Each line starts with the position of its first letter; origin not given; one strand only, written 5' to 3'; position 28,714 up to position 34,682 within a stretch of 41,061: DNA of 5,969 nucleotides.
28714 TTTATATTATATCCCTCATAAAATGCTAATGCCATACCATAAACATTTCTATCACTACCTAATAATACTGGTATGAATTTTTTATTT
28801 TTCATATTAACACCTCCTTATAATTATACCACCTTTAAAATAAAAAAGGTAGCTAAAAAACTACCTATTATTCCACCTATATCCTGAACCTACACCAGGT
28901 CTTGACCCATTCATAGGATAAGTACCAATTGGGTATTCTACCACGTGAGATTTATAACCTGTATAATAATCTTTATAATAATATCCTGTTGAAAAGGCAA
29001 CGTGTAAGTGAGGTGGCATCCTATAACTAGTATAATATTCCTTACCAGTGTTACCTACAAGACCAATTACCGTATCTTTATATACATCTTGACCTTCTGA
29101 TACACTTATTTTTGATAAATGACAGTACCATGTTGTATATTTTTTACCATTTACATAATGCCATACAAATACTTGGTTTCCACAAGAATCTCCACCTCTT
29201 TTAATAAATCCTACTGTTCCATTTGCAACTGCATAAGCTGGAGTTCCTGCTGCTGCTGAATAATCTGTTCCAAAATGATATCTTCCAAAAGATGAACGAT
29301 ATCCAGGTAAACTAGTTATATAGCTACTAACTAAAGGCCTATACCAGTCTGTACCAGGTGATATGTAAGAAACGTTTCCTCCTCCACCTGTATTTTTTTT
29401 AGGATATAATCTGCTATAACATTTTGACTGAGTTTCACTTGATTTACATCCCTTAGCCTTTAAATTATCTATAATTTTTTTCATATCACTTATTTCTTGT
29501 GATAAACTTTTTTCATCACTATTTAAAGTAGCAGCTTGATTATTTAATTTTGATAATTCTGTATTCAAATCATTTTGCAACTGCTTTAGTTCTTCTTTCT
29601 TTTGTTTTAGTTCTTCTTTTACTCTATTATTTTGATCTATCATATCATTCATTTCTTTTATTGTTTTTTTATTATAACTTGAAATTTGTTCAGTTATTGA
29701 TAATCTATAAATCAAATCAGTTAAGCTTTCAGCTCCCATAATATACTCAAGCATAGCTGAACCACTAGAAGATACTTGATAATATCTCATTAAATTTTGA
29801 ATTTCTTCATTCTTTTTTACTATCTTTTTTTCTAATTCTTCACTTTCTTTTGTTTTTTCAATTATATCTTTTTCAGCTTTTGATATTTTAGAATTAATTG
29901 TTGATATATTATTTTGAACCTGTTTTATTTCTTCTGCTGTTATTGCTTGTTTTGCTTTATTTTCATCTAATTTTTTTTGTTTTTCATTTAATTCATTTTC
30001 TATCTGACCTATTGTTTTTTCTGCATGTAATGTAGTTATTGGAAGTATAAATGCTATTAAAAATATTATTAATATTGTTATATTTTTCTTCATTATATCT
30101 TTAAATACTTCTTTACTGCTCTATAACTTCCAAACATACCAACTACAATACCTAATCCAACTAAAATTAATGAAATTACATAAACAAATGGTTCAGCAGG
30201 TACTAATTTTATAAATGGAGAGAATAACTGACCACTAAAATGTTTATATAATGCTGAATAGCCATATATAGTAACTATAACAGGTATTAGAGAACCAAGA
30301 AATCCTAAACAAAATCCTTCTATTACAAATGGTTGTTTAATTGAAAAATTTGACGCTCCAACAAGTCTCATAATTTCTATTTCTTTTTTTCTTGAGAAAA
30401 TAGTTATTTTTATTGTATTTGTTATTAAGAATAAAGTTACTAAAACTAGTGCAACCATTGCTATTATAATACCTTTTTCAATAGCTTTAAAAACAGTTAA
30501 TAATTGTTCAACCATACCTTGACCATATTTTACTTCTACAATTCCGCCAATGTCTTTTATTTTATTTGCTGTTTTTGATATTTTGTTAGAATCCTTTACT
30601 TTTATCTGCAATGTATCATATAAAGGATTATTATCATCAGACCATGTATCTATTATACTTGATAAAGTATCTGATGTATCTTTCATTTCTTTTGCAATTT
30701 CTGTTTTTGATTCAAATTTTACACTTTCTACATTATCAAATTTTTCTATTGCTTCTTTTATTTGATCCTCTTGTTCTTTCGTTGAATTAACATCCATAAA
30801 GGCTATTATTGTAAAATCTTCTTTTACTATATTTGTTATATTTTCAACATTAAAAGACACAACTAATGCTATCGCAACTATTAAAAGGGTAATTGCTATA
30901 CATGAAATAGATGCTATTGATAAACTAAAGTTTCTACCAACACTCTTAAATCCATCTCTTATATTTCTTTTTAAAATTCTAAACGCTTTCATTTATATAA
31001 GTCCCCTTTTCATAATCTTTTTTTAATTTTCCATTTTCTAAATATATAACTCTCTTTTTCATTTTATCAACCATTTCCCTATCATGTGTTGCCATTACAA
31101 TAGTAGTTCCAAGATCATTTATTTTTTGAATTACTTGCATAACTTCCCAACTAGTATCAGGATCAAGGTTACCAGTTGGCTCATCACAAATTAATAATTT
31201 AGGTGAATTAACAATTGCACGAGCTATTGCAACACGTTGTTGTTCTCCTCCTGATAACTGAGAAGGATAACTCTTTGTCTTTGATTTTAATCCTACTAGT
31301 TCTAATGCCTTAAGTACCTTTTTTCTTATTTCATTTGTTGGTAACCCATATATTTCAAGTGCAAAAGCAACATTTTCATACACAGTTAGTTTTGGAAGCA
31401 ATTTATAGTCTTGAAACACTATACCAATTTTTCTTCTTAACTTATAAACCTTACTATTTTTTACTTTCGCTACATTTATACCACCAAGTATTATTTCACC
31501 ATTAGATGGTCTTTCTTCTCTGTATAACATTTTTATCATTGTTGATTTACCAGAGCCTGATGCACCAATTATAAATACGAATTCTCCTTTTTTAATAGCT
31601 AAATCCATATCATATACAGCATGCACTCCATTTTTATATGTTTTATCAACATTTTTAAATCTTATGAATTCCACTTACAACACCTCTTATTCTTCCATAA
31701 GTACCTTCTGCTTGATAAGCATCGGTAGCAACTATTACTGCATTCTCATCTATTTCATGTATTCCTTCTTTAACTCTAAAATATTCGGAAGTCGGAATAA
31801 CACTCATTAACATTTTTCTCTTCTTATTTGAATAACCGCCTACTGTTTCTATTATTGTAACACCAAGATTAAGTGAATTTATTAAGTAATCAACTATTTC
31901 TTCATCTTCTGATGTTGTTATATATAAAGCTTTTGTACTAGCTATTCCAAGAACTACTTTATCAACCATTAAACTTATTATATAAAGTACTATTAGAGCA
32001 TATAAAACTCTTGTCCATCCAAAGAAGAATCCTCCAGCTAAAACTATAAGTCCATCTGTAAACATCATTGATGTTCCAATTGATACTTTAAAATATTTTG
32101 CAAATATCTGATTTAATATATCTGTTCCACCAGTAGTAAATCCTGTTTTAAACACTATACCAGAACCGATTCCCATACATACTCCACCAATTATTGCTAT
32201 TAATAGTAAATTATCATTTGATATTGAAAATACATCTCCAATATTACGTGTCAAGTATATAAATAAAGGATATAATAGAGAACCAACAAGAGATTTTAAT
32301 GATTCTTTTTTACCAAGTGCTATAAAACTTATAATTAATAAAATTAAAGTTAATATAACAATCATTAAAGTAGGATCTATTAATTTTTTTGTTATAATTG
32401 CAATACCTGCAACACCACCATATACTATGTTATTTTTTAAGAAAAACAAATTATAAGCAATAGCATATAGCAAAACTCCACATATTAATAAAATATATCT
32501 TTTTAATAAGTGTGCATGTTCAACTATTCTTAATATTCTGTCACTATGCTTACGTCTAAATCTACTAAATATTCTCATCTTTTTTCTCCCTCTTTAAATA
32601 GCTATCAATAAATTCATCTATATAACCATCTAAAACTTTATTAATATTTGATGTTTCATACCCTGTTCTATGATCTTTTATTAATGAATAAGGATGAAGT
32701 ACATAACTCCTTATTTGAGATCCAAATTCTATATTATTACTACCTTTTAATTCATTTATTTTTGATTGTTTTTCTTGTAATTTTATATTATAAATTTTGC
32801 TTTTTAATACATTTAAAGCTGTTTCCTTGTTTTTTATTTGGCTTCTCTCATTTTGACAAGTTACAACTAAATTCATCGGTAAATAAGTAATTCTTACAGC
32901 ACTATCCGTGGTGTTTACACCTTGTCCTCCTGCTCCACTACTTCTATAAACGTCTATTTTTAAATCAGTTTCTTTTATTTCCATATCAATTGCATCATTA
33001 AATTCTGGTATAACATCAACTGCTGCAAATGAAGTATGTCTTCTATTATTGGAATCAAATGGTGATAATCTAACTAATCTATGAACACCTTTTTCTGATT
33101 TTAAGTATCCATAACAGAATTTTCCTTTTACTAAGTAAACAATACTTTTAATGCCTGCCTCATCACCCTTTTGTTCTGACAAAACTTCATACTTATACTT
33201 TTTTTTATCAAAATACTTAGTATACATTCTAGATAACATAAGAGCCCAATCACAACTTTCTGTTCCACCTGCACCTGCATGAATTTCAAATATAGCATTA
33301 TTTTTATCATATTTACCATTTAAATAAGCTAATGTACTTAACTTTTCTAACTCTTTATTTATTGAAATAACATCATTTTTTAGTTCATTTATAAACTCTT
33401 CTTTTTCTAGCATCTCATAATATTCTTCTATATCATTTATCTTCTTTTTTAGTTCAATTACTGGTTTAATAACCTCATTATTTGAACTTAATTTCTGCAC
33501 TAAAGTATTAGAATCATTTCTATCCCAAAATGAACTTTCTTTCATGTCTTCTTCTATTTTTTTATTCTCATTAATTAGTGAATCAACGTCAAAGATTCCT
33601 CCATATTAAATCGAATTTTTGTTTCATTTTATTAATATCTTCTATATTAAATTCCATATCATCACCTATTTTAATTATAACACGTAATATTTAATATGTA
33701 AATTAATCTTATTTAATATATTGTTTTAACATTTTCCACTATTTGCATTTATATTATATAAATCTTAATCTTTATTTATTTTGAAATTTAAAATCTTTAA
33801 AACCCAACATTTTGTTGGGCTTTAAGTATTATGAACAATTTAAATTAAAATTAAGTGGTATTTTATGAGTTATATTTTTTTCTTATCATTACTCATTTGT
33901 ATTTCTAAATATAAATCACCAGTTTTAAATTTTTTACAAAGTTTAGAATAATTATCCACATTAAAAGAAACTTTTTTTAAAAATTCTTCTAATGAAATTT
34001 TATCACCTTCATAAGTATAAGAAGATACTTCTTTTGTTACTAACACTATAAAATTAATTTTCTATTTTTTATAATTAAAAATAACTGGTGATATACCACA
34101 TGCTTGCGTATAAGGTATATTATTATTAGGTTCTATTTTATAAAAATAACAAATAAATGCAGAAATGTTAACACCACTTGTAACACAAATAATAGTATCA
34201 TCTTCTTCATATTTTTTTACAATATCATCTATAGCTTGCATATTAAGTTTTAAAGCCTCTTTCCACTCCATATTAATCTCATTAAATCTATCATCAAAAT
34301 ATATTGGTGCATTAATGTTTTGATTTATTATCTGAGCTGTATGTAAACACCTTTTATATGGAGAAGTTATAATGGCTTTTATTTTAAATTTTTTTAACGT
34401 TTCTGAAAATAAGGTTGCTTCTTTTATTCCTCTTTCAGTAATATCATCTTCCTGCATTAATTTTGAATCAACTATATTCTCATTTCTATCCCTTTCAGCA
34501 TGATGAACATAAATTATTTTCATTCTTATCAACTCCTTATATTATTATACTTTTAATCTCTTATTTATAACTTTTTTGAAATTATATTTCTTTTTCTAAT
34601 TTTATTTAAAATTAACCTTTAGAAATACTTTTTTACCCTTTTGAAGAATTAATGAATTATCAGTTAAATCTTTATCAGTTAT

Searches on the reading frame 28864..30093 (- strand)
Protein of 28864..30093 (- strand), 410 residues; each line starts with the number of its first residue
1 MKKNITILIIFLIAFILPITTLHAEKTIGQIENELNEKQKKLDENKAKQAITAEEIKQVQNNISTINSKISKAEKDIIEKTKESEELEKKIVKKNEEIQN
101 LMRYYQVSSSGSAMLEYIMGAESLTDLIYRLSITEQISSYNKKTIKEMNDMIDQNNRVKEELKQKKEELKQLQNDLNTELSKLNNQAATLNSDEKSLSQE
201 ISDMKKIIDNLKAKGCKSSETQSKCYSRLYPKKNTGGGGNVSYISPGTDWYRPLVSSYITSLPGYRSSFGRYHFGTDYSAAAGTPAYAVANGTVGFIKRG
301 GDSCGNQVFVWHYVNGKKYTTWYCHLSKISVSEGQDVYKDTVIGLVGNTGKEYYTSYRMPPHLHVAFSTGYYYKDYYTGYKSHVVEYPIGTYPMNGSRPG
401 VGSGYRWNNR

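Call 69: search_protein_families(library=pfam, proteins=[window:28864-30093:-], max_evalue=0.00001)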
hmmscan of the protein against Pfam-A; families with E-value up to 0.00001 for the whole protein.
window:28864-30093:- (410 aa): 2 families
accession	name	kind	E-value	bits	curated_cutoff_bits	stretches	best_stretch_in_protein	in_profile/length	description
PF01551.29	Peptidase_M23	-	3.2e-21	75.8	28.7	1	272-368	2-88/96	Peptidase family M23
PF24568.1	CC_PcsB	-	4e-10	39.9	27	1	85-150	2-67/75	Peptidoglycan hydrolase PcsB, coiled-coil domain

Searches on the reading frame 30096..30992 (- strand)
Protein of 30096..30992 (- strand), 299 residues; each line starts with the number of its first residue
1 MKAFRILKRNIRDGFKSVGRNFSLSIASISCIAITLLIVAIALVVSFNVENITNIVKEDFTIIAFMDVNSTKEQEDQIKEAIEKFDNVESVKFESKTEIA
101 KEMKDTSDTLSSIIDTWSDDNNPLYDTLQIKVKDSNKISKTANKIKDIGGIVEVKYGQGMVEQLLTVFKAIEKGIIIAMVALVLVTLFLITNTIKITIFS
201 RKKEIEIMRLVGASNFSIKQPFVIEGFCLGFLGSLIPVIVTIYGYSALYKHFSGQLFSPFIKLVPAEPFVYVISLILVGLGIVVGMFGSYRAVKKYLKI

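Call 69: search_protein_families(library=pfam, proteins=[window:30096-30992:-], max_evalue=0.00001)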
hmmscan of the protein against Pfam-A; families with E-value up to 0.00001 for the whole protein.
window:30096-30992:- (299 aa): 2 families
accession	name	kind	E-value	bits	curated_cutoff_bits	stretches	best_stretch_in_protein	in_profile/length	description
PF18075.7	FtsX_ECD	-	6.4e-18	65.6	23.5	1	61-154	2-96/96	FtsX extracellular domain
PF02687.27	FtsX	-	2e-12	47.7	25.5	1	176-297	1-116/120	FtsX-like permease C-terminal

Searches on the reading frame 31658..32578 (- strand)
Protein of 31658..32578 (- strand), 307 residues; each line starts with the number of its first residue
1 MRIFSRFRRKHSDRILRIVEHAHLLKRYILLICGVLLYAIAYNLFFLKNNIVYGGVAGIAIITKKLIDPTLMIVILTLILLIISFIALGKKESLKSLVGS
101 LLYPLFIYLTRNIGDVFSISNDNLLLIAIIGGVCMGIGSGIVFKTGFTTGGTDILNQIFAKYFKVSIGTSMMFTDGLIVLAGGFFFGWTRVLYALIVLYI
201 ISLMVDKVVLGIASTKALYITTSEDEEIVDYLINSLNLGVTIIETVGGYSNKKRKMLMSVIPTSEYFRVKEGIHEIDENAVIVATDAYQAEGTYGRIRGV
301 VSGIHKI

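Call 69: search_protein_families(library=pfam, proteins=[window:31658-32578:-], max_evalue=0.00001)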
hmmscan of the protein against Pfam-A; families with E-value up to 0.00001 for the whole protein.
window:31658-32578:- (307 aa): 2 families
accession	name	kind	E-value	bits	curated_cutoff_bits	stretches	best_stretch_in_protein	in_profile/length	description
PF02588.21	YitT_membrane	-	2.2e-53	181.1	24.3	1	28-232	2-204/205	Uncharacterised 5xTM membrane BCR, YitT family COG1284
PF10035.14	DUF2179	-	2.5e-15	56.5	22.8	1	239-290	2-53/55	Uncharacterized protein conserved in bacteria (DUF2179)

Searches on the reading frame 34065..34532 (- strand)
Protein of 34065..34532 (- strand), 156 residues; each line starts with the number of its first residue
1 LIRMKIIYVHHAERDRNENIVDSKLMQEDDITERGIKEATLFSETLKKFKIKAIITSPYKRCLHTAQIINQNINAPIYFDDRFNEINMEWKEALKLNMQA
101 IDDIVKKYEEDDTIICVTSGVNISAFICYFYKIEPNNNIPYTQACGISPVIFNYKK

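Call 12: search_protein_families(library=pfam, proteins=[window:34065-34532:-], max_evalue=0.01)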
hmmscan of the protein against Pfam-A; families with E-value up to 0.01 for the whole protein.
window:34065-34532:- (156 aa): 1 family
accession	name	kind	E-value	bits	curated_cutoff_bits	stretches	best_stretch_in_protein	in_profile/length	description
PF00300.27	His_Phos_1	-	5.4e-19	69.1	21.7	1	10-89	5-83/194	Histidine phosphatase superfamily (branch 1)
